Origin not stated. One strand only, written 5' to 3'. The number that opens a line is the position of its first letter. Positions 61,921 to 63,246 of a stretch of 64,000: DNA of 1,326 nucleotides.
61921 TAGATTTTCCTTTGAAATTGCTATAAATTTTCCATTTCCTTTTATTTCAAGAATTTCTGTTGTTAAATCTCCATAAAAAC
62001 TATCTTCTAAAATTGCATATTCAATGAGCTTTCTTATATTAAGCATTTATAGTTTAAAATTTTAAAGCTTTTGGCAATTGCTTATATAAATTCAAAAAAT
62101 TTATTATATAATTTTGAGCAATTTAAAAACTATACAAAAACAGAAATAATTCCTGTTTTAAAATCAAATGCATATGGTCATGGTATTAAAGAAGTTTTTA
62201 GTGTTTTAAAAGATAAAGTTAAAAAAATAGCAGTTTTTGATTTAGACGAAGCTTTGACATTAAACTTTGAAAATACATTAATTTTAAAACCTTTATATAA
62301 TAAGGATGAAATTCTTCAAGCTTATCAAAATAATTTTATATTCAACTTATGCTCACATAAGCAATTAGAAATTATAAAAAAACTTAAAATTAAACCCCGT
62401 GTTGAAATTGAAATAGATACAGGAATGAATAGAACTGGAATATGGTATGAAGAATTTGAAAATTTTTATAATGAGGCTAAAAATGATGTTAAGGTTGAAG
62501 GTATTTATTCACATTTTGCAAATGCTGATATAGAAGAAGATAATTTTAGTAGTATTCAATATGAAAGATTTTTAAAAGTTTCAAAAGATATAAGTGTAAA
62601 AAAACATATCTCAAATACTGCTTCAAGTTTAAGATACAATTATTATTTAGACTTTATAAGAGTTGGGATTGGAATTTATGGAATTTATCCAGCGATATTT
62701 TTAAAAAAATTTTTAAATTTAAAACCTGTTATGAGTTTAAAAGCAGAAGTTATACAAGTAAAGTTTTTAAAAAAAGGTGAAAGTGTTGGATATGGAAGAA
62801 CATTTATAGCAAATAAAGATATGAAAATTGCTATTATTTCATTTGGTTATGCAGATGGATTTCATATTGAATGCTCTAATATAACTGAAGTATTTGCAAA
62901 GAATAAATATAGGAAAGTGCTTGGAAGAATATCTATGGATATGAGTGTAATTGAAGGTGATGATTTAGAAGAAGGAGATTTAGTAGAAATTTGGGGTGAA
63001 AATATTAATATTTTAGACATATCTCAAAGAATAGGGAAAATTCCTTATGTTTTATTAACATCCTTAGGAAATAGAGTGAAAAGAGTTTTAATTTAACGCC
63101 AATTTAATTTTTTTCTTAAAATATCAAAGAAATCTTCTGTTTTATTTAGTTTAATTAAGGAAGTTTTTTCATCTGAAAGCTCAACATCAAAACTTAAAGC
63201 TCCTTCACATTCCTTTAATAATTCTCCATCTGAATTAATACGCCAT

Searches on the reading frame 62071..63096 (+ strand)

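Call 14: search_protein_families(library=ncbifam, proteins=[window:62071-63096:+])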
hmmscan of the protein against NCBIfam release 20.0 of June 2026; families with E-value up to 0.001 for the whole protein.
window:62071-63096:+ (341 aa): 9 families
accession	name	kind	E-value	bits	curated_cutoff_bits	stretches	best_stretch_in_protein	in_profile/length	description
TIGR00492.1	alr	equivalog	5e-81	272.5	168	1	3-341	4-368/369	alanine racemase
NF008897.0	PRK11930.1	equivalog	4e-63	213.7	804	1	5-340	463-819/822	bifunctional UDP-N-acetylmuramoyl-tripeptide:D-alanyl-D-alanine ligase/alanine racemase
NF033131.1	vanT-G-Cterm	exception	4.4e-57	193.6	460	1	4-339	5-367/368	serine racemase VanT catalytic subunit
NF000791.0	PRK00053.2-2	equivalog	2.4e-55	188.1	218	1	1-341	1-340/340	alanine racemase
NF002970.2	PRK03646.1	exception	2.8e-54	184.5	600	1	4-338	7-353/356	catabolic alanine racemase DadX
NF000792.0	PRK00053.2-3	equivalog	1.8e-34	119.5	384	1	6-340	8-358/360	alanine racemase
NF033132.1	vanT-CELN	equivalog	6.8e-34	117.3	900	1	6-337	344-694/697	membrane-bound serine racemase VanT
NF009879.0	PRK13340.1-4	subfamily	3.1e-24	85.6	434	1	6-309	46-369/406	alanine racemase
NF033133.1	vanT-L-cat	exception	4.5e-22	78.8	750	1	10-336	16-361/366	serine racemase VanT-L catalytic subunit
